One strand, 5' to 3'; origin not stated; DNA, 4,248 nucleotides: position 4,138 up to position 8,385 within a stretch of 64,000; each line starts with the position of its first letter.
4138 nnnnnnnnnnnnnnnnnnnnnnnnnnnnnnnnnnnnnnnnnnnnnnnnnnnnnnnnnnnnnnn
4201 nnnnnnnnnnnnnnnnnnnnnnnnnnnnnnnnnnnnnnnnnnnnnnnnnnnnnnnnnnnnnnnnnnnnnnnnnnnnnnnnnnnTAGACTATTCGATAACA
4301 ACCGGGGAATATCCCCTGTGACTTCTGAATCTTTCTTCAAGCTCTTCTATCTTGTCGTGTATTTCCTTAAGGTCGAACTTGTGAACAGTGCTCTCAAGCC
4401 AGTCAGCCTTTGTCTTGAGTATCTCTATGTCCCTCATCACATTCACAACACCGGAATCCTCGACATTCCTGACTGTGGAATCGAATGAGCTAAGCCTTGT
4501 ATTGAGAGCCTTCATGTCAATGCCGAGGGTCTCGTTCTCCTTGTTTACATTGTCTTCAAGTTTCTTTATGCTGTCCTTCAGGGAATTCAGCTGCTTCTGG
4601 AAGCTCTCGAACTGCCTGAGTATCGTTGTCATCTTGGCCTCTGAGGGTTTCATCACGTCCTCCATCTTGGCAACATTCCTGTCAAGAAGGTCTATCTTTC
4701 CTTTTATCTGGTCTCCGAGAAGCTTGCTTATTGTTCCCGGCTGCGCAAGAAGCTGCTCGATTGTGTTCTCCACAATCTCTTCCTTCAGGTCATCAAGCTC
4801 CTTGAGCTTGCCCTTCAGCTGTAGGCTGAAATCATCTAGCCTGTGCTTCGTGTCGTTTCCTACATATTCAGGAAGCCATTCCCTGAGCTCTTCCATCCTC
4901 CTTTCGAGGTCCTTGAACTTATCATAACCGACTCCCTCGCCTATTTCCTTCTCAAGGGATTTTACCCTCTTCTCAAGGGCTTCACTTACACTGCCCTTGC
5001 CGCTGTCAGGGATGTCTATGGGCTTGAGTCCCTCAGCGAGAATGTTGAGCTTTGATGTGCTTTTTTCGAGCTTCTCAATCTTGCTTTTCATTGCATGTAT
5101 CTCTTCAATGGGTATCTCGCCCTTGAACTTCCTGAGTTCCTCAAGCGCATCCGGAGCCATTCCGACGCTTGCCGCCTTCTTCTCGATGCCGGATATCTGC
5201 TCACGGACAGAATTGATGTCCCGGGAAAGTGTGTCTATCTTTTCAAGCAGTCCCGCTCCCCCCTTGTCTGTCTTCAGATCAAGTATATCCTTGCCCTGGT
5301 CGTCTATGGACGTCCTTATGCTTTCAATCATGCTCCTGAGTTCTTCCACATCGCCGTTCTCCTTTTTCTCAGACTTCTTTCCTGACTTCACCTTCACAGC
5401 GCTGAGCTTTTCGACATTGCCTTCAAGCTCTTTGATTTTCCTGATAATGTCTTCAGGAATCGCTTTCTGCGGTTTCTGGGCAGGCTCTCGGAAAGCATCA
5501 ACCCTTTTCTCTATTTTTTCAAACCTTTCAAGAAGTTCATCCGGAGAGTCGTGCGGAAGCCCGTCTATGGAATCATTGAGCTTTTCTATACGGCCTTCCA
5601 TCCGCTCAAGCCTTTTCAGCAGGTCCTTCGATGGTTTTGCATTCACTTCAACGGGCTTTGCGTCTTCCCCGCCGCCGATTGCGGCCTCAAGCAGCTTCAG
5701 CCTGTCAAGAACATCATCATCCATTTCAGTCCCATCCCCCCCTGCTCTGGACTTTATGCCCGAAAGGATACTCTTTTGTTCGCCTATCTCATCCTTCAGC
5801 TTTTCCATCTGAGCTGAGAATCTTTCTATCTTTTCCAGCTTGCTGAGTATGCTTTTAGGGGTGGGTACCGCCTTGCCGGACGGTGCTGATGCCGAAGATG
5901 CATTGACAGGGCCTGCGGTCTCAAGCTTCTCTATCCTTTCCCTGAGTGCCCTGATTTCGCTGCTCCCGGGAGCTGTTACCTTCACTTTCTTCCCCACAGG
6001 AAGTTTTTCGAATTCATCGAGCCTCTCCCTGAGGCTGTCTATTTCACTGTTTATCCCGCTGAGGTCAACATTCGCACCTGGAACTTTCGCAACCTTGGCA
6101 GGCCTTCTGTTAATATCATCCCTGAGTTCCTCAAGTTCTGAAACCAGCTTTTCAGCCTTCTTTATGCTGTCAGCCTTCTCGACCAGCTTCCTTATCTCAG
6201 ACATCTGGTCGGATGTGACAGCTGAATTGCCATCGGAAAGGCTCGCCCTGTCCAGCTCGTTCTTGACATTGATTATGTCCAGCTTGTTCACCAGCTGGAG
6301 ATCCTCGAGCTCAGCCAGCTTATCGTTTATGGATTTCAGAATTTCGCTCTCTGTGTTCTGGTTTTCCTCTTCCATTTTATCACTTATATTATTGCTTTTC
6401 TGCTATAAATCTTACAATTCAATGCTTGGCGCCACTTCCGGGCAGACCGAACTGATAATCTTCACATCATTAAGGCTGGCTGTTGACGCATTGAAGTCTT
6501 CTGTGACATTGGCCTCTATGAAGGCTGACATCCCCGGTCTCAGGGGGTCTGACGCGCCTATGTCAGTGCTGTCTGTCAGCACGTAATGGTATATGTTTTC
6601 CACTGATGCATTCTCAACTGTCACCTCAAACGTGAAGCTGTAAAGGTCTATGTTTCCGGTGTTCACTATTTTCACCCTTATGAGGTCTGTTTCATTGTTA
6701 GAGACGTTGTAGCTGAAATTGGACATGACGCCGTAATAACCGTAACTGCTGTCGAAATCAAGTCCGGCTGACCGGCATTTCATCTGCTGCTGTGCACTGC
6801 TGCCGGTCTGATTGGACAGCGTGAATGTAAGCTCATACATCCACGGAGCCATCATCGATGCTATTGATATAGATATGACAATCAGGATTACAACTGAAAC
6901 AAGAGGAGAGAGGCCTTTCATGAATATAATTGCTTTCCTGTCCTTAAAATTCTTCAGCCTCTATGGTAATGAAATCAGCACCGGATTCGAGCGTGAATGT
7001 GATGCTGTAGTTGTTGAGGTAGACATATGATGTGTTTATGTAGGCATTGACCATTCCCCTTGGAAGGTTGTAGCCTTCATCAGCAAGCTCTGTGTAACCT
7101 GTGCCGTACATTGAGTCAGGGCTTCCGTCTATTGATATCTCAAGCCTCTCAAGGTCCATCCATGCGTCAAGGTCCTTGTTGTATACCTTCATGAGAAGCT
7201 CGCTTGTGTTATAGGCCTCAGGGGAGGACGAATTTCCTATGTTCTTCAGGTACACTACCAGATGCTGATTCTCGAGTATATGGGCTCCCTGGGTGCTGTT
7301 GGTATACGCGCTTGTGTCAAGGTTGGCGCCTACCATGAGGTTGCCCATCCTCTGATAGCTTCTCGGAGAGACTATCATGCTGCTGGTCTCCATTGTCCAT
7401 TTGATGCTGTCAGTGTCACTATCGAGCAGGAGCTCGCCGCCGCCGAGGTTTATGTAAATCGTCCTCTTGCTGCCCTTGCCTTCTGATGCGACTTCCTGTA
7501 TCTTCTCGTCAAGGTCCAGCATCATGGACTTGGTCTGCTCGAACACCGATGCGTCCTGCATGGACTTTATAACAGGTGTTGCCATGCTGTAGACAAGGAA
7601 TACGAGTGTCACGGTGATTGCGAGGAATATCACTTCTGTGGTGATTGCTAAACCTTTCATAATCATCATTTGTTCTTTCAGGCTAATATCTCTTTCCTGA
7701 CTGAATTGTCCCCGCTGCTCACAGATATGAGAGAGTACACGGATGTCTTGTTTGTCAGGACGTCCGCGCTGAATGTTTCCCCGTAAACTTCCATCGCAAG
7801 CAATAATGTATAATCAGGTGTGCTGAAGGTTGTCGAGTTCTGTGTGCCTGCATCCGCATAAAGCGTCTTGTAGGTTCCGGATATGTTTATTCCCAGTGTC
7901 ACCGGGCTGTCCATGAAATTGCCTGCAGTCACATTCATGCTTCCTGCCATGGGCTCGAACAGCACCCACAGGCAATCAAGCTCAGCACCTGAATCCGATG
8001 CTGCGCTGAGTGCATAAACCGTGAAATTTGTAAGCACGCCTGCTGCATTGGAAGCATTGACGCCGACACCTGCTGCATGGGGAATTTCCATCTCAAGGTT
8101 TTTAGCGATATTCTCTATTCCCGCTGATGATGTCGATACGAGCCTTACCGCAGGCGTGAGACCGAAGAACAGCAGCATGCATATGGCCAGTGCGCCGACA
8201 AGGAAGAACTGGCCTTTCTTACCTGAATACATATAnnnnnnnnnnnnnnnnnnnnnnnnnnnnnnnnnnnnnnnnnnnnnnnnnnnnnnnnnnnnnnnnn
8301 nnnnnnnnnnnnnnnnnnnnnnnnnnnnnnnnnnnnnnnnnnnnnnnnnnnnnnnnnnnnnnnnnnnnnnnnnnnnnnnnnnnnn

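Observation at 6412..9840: Pilin-like operon of four class-III-signal proteins headed by a short exosortase/archaeosortase-like membrane protein, with no assembly ATPase nearby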

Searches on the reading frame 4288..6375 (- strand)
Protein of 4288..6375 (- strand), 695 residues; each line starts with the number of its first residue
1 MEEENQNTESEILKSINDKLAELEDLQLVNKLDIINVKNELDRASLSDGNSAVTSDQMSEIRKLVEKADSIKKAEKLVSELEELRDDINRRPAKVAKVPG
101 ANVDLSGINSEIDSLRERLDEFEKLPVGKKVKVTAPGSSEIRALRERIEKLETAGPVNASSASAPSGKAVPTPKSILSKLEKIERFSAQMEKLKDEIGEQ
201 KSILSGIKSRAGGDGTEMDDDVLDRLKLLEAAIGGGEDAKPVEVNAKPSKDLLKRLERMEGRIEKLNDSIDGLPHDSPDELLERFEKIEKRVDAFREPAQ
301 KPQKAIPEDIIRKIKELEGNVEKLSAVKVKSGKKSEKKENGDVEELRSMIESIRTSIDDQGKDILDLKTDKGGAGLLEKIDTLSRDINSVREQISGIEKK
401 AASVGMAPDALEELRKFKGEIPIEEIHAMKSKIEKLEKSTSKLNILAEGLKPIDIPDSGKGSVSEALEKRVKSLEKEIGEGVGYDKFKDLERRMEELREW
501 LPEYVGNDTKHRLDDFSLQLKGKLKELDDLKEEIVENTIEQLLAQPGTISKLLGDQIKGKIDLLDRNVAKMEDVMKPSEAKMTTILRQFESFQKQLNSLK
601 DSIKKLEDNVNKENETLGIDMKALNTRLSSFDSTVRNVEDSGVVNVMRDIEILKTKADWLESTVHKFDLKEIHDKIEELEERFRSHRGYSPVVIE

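Call 3: search_protein_families(library=ncbifam, proteins=[window:4288-6375:-], max_evalue=0.1)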
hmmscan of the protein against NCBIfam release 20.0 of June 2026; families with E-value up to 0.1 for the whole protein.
window:4288-6375:- (695 aa): 7 families
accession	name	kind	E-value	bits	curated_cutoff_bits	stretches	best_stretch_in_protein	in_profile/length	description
NF045487.1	ASRP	equivalog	1.8e-10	40.1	300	2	315-685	128-471/593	archaea-specific SMC-related protein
NF003034.1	PRK03918.1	equivalog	3.5e-09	35.2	700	3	393-536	484-637/878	DNA double-strand break repair ATPase Rad50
NF047515.1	SpiroCoCo_C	equivalog_domain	0.00054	19.2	125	0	512-615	101-208/313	SpiroCoCo family coiled-coil protein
TIGR04527.1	mycoplas_twoTM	subfamily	0.0016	18.1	125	1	558-682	46-169/248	MG_279/MG_280 family protein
NF002360.0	PRK01322.1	equivalog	0.018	14.6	226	1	275-379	16-120/243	6-carboxyhexanoate--CoA ligase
NF033916.0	antiphage_ZorA_3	subfamily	0.02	13.8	250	1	260-412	316-464/509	anti-phage ZorAB system protein ZorA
NF041506.1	VapD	equivalog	0.048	14.1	100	0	636-676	48-85/91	VapD family protein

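Call 4: search_protein_families(library=pfam, proteins=[window:4288-6375:-], max_evalue=0.1)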
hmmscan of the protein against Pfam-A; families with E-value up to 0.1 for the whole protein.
window:4288-6375:- (695 aa): 14 families
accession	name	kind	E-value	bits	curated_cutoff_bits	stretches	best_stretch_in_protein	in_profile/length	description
PF04912.19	Dynamitin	-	1.1e-05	25.4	31.8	1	62-267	85-267/396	Dynamitin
PF04108.17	ATG17_like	-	4.9e-05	23.4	43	2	179-440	22-262/355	Autophagy protein ATG17-like domain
PF05531.17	NPV_P10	-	9.8e-05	23.2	29.8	0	583-640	7-63/75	Nucleopolyhedrovirus P10 protein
PF04513.17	Baculo_PEP_C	-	0.00021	21.8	38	1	566-654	30-119/140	Baculovirus polyhedron envelope protein, PEP, C terminus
PF00435.27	Spectrin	-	0.00039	21.3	29.9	0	571-634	26-88/105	Spectrin repeat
PF19111.5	DUF5798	-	0.0026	18.3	27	0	181-221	36-76/89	Family of unknown function (DUF5798)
PF08656.15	DASH_Dad3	-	0.0032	17.9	23.1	1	584-629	7-52/76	DASH complex subunit Dad3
PF06160.17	EzrA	-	0.0062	15.3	39.6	1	528-636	70-178/557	Septation ring formation regulator, EzrA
PF13935.11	Ead_Ea22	-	0.0094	17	27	0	77-152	72-139/139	Ead/Ea22-like protein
PF07889.17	DUF1664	-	0.025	15.1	34.6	1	555-612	62-119/124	Protein of unknown function (DUF1664)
PF17072.10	Spike_torovirin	-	0.027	12.9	35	1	582-637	886-941/1272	Torovirinae spike glycoprotein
PF02583.22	Trns_repr_metal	-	0.052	14.4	22.8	0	250-271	3-24/78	Metal-sensitive transcriptional repressor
PF04253.20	TFR_dimer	-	0.059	13.8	27.1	1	583-633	4-55/121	Transferrin receptor-like dimerisation domain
PF10474.15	Syndetin_C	-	0.1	12.7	38.4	0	482-661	9-171/234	Syndetin, C-terminal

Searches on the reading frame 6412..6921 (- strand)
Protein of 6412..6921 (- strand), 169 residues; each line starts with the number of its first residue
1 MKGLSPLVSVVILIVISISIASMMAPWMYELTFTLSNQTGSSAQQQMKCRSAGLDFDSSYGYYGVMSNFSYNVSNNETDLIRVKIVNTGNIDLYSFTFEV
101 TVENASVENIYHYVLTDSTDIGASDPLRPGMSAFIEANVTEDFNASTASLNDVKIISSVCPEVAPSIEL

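Call 3: search_protein_families(library=ncbifam, proteins=[window:6412-6921:-], max_evalue=0.1)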
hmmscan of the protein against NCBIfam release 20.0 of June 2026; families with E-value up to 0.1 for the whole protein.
window:6412-6921:- (169 aa): 1 family
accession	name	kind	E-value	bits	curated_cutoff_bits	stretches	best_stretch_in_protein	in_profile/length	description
NF046073.1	UpsA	equivalog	0.00018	21.7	130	1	1-48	1-48/136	pilin subunit UpsA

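Call 4: search_protein_families(library=pfam, proteins=[window:6412-6921:-], max_evalue=0.1)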
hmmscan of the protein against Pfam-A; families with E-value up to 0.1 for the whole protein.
window:6412-6921:- (169 aa): 2 families
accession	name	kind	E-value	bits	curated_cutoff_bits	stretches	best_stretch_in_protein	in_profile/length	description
PF01917.21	Arch_flagellin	-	0.00025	21.9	29.5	1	9-148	6-145/162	Archaebacterial flagellin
PF07705.17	CARDB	-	0.0019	18.8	22.7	1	71-133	13-63/101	CARDB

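Call 35: search_solved_structures(query=A3, max_evalue=10)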
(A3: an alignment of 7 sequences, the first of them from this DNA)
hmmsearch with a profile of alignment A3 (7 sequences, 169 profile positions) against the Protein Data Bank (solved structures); distinct sequences matched with E-value up to 10: 5.
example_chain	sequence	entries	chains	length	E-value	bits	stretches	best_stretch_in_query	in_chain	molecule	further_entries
8fk7_A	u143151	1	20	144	0.0055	19.7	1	1-47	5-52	Flagellin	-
8gi2_A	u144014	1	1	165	0.021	17.8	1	2-48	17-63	Natrinema pilin, PilA2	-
5e4r_A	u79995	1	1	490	0.47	13.4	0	72-117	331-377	Ketol-acid reductoisomerase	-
9myg_A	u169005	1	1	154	0.47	13.4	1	2-42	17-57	Archaeal Type IV pilin N-terminal domain-containing protein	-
9x3j_A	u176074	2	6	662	0.79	12.6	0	15-134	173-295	Envelope glycoprotein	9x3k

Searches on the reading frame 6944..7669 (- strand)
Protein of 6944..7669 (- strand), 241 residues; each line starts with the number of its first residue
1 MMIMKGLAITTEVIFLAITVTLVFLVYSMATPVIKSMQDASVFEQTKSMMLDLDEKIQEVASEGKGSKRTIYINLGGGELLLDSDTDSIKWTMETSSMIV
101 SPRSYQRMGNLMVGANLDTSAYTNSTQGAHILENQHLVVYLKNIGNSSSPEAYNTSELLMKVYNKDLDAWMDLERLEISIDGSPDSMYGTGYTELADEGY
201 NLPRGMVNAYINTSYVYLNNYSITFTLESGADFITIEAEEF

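Call 3: search_protein_families(library=ncbifam, proteins=[window:6944-7669:-], max_evalue=0.1)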
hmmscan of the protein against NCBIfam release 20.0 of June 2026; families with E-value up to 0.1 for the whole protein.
window:6944-7669:- (241 aa): 1 family
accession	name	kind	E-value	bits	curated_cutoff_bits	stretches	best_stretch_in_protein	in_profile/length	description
NF040748.1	reduct_selen_A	equivalog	0.028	14.3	130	1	19-62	99-145/151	glycine/sarcosine/betaine reductase complex selenoprotein A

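Call 4: search_protein_families(library=pfam, proteins=[window:6944-7669:-], max_evalue=0.1)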
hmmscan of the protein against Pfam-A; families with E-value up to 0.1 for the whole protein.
window:6944-7669:- (241 aa): 1 family
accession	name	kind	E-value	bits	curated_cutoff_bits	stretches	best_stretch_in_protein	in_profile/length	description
PF23960.2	DUF7289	-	0.005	16.8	27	1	13-87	10-83/238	Family of unknown function (DUF7289)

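Call 34: search_solved_structures(query=A2, max_evalue=10)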
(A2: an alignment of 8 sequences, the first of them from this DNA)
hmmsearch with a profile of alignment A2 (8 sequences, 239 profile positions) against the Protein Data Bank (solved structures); distinct sequences matched with E-value up to 10: 17.
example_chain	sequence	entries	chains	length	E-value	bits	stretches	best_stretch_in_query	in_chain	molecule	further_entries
8prj_A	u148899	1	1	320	1.1e-12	51.2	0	67-113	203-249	v31Bagel8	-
8pra_A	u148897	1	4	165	5.9e-07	32.5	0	84-113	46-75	Cell surface protein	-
8prs_A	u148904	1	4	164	2.1e-05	27.5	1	63-113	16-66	nvBagel4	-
7awz_A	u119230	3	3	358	0.0034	20.2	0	63-113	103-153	Scone-E | SconeE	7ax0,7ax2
8pr9_A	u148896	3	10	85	0.0084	18.9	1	84-113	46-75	Cell surface protein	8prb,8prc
8prl_A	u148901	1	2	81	0.012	18.4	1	85-113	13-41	Cell surface protein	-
6tjh_A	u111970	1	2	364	0.013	18.3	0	60-113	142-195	Cake9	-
6tji_A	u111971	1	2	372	0.015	18.1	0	62-113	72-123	Cake10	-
6tjg_A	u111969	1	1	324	0.033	17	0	62-113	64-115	Cake8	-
3hxj_A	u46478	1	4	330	0.059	16.1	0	66-114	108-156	Pyrrolo-quinoline quinone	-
6tjf_A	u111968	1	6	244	0.25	14.1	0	61-113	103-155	Cake6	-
8pro_A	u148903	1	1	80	0.55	13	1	63-113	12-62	Cell surface protein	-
8prd_A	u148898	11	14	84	0.61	12.8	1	63-113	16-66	Cell surface protein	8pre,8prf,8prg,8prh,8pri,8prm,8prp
5u55_A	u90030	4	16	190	0.72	12.6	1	60-118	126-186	(S)-2-hydroxypropylphosphonic acid epoxidase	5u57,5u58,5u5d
6tje_A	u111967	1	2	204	0.94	12.2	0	60-113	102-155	Cake5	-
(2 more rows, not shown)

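Call 48: search_protein_families(library=pfam, alignment_id=A2, max_evalue=10)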
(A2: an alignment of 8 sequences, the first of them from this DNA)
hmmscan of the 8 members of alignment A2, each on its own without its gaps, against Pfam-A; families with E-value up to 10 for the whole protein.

A. member 1, seq(238 aa): 2 families
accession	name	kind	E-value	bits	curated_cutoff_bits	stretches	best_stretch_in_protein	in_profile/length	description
PF23960.2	DUF7289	-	0.0049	16.9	27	1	10-84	10-83/238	Family of unknown function (DUF7289)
PF04723.20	GRDA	-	0.14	12.4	22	1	16-58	99-144/147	Glycine reductase complex selenoprotein A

B. families by the number of members that match (of 8 scanned): 7 families
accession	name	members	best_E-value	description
PF23960.2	DUF7289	7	2e-05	Family of unknown function (DUF7289)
PF02441.25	Flavoprotein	3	0.0081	Flavoprotein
PF12702.13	Lipocalin_3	2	0.024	Lipocalin-like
PF18173.6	bacHORMA_2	1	0.12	Bacterial HORMA domain 2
PF03627.19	PapG_N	1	0.12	PapG carbohydrate binding domain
PF04723.20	GRDA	1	0.14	Glycine reductase complex selenoprotein A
PF01917.21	Arch_flagellin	1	0.35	Archaebacterial flagellin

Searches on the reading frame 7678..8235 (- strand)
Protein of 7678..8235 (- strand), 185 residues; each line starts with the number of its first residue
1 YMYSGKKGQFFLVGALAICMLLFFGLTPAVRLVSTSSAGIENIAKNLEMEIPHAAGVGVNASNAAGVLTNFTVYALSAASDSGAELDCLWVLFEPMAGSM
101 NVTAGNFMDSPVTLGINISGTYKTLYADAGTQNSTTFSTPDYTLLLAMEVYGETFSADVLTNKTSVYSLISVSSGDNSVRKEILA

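Call 3: search_protein_families(library=ncbifam, proteins=[window:7678-8235:-], max_evalue=0.1)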
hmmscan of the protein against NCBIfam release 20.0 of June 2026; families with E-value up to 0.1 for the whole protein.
window:7678-8235:- (185 aa): 0 families

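Call 4: search_protein_families(library=pfam, proteins=[window:7678-8235:-], max_evalue=0.1)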
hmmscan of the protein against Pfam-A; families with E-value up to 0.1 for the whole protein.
window:7678-8235:- (185 aa): 0 families

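Call 47: search_protein_families(library=pfam, proteins=[window:7681-8232:-], max_evalue=10)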
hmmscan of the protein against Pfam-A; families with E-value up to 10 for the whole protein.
seq(184 aa): 1 family
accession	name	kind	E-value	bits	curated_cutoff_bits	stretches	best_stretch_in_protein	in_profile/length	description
PF05115.19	PetL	-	0.31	11.4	30.1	1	10-31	10-30/31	Cytochrome B6-F complex subunit VI (PetL)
